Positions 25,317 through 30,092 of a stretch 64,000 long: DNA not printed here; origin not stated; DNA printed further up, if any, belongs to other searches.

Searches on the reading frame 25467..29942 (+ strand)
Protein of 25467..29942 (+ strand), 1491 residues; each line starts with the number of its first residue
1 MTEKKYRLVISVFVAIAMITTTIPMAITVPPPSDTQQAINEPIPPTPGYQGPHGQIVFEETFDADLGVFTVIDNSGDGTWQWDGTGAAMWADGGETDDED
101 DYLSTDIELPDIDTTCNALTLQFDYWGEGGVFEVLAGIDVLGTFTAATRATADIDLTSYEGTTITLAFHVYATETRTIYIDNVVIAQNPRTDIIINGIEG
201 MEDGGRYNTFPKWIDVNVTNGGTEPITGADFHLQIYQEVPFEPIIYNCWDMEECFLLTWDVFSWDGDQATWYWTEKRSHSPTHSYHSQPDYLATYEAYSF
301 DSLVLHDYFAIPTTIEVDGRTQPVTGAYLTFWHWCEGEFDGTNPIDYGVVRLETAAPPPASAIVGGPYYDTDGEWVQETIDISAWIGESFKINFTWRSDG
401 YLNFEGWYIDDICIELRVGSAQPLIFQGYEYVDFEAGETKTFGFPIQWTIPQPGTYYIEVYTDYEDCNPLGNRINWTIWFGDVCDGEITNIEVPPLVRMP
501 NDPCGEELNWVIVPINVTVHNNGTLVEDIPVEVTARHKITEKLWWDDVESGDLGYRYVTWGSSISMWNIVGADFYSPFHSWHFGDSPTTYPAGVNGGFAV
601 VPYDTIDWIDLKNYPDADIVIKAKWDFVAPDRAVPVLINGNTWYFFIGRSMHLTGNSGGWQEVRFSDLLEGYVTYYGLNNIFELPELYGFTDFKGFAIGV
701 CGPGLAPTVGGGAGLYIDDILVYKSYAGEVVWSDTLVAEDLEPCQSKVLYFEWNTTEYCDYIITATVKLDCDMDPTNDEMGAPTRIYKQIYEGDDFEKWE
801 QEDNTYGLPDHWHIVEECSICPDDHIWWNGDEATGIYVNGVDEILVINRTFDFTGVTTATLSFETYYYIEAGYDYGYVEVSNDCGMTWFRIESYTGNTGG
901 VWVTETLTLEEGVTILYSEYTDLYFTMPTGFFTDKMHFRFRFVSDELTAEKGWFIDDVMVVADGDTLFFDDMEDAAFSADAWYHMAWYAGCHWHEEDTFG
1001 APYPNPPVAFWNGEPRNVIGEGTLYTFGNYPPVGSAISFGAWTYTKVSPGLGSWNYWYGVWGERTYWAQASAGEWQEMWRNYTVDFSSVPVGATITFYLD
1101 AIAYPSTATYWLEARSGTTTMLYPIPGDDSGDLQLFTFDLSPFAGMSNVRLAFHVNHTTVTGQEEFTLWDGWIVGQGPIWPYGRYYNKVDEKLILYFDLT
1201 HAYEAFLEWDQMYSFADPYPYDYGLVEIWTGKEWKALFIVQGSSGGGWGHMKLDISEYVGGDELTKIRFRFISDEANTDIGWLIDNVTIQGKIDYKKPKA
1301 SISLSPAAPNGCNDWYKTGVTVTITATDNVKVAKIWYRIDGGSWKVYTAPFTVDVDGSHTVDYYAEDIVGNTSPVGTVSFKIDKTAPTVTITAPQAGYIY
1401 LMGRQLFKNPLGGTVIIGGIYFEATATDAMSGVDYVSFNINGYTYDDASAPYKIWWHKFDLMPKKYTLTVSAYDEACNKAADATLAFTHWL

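Call 56: search_protein_families(library=pfam, proteins=[window:25467-29942:+], max_evalue=0.0001)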
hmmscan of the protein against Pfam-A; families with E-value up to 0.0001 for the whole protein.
window:25467-29942:+ (1491 aa): 3 families
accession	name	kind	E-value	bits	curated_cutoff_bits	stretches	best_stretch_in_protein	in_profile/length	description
PF20773.4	InhA-like_MAM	-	6.9e-25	88.1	26.9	1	847-975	53-177/191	Immune inhibitor A-like, MAM domain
PF17957.7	Big_7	-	5.3e-13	49.8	24.1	1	1409-1470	7-70/70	Bacterial Ig domain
PF19077.6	Big_13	-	8.6e-05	23.4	27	0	1320-1383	41-101/102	Bacterial Ig-like domain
